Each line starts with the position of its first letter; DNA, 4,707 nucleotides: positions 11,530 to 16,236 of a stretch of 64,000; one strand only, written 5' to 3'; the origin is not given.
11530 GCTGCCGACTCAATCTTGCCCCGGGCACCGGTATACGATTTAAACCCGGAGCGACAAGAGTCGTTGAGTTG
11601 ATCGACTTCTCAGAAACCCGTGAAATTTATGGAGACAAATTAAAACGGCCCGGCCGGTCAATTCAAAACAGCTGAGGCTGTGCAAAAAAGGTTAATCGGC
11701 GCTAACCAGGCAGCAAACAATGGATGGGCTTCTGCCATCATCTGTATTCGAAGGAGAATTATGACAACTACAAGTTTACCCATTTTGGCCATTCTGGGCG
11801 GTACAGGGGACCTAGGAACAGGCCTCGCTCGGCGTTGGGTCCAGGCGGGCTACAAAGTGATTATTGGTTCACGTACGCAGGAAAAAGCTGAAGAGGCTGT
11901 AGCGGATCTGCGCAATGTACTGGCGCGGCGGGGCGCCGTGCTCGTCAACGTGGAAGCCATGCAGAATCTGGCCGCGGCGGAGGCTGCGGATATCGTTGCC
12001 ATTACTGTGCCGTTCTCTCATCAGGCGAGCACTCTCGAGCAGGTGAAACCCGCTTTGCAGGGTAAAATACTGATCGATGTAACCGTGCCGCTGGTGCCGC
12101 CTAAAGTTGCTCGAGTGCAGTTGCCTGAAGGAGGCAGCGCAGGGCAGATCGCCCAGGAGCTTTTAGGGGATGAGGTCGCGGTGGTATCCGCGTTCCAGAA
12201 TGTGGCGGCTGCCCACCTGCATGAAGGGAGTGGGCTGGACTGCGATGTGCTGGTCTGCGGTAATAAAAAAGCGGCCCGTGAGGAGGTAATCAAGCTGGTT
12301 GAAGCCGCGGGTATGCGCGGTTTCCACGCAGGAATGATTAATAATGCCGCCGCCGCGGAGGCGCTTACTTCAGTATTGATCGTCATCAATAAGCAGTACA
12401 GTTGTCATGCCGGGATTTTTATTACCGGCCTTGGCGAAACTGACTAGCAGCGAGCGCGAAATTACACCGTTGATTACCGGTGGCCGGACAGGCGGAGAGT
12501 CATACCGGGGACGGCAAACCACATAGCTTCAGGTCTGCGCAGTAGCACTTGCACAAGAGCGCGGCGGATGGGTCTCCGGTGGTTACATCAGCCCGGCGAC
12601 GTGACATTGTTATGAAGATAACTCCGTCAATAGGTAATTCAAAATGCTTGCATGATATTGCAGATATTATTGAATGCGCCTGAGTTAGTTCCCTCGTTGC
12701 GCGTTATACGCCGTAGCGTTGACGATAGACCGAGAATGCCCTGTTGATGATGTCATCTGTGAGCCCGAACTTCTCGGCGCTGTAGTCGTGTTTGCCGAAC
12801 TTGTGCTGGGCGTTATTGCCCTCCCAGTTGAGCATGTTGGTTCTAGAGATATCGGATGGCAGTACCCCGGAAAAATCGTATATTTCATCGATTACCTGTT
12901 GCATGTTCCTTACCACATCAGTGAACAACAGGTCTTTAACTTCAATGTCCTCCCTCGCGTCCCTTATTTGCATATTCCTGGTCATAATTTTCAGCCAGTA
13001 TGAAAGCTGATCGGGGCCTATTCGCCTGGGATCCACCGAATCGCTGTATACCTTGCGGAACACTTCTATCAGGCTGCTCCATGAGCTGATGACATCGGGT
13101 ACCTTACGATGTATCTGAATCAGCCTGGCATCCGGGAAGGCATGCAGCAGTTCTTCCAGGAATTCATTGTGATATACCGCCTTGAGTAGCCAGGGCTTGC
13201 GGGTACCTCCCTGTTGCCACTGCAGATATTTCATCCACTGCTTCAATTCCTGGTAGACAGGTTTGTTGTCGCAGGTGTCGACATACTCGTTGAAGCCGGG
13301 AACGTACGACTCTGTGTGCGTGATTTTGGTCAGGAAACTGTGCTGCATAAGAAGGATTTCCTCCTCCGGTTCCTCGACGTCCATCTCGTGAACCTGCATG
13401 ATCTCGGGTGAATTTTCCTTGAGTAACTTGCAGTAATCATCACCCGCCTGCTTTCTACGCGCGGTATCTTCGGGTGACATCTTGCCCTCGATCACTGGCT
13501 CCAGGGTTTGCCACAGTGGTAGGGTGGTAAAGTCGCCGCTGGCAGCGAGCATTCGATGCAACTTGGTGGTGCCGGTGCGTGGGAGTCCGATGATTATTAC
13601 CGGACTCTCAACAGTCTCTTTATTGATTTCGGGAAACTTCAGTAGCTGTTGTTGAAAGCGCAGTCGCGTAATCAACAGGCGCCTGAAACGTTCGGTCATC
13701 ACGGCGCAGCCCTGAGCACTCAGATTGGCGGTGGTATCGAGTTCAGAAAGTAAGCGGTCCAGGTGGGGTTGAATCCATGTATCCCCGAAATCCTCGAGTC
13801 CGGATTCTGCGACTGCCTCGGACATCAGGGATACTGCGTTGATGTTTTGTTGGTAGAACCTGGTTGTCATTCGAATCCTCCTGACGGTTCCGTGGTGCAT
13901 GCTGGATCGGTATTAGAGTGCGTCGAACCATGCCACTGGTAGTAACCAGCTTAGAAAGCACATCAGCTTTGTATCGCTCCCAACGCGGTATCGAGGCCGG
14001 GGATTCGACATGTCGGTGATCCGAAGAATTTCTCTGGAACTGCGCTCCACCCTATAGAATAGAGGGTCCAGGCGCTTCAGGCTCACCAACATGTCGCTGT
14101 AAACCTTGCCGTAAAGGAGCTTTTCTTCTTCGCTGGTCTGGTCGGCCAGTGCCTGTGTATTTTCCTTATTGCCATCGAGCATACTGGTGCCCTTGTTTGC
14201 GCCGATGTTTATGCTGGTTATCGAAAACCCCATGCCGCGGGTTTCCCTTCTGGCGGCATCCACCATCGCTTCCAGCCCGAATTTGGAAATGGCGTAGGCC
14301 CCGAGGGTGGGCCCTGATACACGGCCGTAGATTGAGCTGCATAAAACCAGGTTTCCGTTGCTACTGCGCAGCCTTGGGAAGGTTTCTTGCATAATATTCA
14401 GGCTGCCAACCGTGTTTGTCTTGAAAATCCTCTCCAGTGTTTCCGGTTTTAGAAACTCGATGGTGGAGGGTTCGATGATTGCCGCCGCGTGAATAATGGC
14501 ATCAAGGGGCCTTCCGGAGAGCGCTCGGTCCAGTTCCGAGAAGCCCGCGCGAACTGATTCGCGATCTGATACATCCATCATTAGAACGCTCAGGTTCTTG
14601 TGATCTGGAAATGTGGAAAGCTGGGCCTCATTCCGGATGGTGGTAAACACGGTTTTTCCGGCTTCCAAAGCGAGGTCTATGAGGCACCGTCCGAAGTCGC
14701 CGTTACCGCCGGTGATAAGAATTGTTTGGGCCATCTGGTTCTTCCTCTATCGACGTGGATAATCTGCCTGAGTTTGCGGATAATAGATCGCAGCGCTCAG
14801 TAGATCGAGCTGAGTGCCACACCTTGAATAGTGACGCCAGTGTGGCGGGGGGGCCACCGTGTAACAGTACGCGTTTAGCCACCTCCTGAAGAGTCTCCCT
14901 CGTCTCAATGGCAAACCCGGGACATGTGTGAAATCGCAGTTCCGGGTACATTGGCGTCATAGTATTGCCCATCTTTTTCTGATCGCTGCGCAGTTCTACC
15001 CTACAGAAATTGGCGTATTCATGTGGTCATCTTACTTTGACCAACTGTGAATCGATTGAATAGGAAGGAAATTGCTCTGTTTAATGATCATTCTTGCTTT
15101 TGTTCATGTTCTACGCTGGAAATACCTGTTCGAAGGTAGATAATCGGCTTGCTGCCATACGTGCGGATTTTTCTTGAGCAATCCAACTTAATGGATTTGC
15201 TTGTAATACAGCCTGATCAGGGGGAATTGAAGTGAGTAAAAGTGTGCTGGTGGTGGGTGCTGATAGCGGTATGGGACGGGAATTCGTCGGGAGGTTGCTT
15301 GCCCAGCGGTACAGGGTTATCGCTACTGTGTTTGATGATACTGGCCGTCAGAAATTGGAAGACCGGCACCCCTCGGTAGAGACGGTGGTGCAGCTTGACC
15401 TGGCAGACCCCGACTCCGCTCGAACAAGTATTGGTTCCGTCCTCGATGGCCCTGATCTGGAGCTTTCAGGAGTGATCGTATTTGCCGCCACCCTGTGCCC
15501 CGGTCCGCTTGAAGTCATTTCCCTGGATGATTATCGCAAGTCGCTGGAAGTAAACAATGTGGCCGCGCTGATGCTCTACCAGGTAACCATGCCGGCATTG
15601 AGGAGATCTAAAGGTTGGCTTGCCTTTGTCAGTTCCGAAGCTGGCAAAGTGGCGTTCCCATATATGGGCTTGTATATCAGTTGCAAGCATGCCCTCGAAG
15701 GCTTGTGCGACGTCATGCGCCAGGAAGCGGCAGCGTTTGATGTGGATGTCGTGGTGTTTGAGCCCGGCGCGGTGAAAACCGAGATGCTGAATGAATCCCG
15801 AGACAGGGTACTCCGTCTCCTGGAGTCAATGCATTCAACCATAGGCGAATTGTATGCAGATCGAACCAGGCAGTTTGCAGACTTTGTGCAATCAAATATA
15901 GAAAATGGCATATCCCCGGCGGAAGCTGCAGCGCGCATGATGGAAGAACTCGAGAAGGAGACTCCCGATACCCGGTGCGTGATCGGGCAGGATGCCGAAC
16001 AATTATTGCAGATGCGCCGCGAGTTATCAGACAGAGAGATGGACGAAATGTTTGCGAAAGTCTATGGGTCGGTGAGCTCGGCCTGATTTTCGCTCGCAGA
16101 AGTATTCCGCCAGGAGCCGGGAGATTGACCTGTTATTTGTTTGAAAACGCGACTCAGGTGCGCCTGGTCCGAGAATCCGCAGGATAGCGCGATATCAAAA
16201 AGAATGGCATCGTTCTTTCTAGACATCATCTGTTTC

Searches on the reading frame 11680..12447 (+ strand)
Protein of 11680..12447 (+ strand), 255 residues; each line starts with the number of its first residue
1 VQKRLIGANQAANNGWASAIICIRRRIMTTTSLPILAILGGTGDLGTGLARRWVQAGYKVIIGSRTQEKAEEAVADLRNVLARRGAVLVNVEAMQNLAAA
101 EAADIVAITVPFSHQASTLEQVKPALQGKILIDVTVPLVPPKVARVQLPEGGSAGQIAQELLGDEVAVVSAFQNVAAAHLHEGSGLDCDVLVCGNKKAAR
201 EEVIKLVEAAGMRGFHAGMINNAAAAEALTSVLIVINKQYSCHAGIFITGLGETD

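Call 78: search_protein_families(library=pfam, proteins=[window:11680-12447:+], max_evalue=0.1)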
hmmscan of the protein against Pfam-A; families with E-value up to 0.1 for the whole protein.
window:11680-12447:+ (255 aa): 15 families
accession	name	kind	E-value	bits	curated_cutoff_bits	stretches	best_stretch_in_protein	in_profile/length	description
PF03807.23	F420_oxidored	-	1.2e-19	71.2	21.6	1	36-137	2-94/94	NADP oxidoreductase coenzyme F420-dependent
PF03446.21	NAD_binding_2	-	6.3e-07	30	21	1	41-135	6-93/161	NAD binding domain of 6-phosphogluconate dehydrogenase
PF01488.26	Shikimate_DH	-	6.6e-05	23.4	24.3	1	39-145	17-123/138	Shikimate / quinate 5-dehydrogenase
PF01210.29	NAD_Gly3P_dh_N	-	6.8e-05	23.3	23.1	1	38-132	4-100/158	NAD-dependent glycerol-3-phosphate dehydrogenase N-terminus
PF00106.31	adh_short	-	7e-05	22.8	26.6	1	37-99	4-66/195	short chain dehydrogenase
PF02558.23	ApbA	-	0.00054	20.1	22.2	1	41-129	5-93/150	Ketopantoate reductase PanE/ApbA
PF02153.23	PDH_N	-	0.00075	19.5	26.5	1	92-135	35-79/154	Prephenate dehydrogenase, nucleotide-binding domain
PF02737.24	3HCDH_N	-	0.0011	19.4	22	1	41-84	6-49/180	3-hydroxyacyl-CoA dehydrogenase, NAD binding domain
PF01370.27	Epimerase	-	0.0021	18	20.9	1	38-103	3-76/240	NAD dependent epimerase/dehydratase family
PF04321.23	RmlD_sub_bind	-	0.0038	16.8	27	1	37-109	4-76/287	RmlD substrate binding domain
PF02826.25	2-Hacid_dh_C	-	0.019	14.8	25.1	1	40-92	42-100/178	D-isomer specific 2-hydroxyacid dehydrogenase, NAD binding domain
PF03435.24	Sacchrp_dh_NADP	-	0.03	15.1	25.1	0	37-99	2-64/129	Saccharopine dehydrogenase NADP binding domain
PF08659.16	KR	-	0.032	14.6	22.6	1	38-92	5-56/180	KR domain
PF05368.20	NmrA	-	0.034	14.2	27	1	36-99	5-63/298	NmrA-like family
PF07991.19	KARI_N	-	0.076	13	20.6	0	37-129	8-88/165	Acetohydroxy acid isomeroreductase, NADPH-binding domain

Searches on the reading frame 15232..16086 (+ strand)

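Call 78: search_protein_families(library=pfam, proteins=[window:15232-16086:+], max_evalue=0.1)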
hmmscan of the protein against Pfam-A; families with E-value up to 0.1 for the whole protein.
window:15232-16086:+ (284 aa): 8 families
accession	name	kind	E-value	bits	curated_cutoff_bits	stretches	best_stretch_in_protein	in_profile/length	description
PF00106.31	adh_short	-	1.3e-26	93.8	26.6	1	3-191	1-192/195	short chain dehydrogenase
PF13561.12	adh_short_C2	-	2.9e-15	56.9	27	1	9-199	1-196/236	Enoyl-(Acyl carrier protein) reductase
PF08659.16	KR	-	2.6e-07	31.2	22.6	1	5-166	3-167/180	KR domain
PF01370.27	Epimerase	-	0.002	18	20.9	1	5-67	1-60/240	NAD dependent epimerase/dehydratase family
PF13460.12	NAD_binding_10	-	0.0032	17.8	27.2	1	9-66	1-57/184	NAD(P)H-binding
PF08643.16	DUF1776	-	0.012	15.4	25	1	76-209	90-231/294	Fungal family of unknown function (DUF1776)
PF05368.20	NmrA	-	0.027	14.5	27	1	1-73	1-69/298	NmrA-like family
PF16826.10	DUF5076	-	0.094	13.1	25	0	203-245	41-81/84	Domain of unknown function (DUF5076)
